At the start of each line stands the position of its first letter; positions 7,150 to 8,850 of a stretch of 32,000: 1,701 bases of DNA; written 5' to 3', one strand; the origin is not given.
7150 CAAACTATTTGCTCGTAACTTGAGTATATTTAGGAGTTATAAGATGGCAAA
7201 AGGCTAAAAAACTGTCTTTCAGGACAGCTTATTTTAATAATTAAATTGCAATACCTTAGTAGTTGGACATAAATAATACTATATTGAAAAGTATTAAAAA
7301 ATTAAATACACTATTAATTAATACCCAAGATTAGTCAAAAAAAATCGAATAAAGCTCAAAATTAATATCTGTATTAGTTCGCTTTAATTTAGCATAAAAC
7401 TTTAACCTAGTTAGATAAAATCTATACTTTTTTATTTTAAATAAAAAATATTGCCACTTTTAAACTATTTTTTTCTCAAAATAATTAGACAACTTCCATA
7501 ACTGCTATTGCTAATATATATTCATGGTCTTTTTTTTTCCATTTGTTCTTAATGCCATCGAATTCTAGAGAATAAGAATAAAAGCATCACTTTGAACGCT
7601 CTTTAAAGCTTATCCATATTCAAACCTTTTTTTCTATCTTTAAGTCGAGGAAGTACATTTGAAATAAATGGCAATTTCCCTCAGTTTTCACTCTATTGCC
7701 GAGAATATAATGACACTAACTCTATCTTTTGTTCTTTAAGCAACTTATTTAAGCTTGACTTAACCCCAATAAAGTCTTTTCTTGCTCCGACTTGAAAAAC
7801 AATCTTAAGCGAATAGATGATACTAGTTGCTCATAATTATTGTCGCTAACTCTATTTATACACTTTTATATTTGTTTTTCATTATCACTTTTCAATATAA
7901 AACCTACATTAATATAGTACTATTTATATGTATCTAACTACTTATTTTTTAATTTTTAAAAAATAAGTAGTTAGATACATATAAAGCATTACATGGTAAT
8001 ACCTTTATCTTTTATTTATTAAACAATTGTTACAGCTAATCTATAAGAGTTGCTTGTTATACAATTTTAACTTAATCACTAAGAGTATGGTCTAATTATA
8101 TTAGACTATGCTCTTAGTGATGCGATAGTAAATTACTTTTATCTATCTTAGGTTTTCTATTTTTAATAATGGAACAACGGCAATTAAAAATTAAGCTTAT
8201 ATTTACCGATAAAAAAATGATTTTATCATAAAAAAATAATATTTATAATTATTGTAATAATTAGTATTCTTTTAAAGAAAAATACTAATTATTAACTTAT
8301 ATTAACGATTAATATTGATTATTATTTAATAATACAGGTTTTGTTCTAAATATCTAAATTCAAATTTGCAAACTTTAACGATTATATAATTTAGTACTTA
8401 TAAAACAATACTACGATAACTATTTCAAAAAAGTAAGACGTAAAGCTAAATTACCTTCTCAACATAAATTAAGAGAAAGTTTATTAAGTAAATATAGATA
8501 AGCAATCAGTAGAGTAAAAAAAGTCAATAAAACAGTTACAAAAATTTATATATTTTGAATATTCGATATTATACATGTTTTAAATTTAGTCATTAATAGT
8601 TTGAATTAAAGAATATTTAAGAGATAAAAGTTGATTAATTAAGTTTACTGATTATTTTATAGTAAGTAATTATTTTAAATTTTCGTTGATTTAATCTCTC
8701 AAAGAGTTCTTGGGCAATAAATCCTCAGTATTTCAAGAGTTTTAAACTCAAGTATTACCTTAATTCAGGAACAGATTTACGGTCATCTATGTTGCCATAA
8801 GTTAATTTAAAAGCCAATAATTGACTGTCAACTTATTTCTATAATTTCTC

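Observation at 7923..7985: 63-nt perfect palindrome (30-bp stem, 3-nt loop) in the most AT-rich desert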

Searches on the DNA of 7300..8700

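Call 56: search_rna_families(source=window, start=7300, end=8700, threshold=evalue, max_evalue=1)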
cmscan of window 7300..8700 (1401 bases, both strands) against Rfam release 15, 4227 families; matches with E-value up to 1: 9.
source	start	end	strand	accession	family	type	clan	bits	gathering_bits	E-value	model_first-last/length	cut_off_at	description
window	7929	7979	+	RF03940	MIR9563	Gene; miRNA;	-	35.1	90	0.00013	1-127/127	no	MIR9563 microRNA precursor family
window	7916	7988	-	RF04154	mir-1277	Gene; miRNA;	-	28.6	81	0.0076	1-78/78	no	mir-1277 microRNA precursor family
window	7926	7982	+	RF04108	mir-2513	Gene; miRNA;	-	25.8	89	0.027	1-120/120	no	mir-2513 microRNA precursor family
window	7926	7982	-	RF04108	mir-2513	Gene; miRNA;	-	25.6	89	0.031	1-120/120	no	mir-2513 microRNA precursor family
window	7926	7982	+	RF04154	mir-1277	Gene; miRNA;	-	25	81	0.065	12-65/78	no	mir-1277 microRNA precursor family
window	7917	7992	-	RF04202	MIR5380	Gene; miRNA;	-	24.6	150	0.041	1-137/137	no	MIR5380 microRNA precursor family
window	8074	8121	+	RF00928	mir-590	Gene; miRNA;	-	22.8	65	0.16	1-86/86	no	mir-590 microRNA precursor family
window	7930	7978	+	RF04147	MIR6224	Gene; miRNA;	-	21.8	171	0.14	1-176/176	no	MIR6224 microRNA precursor family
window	7928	7980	+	RF03747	mir-4536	Gene; miRNA;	-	21.1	76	0.82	1-88/88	no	mir-4536 microRNA precursor family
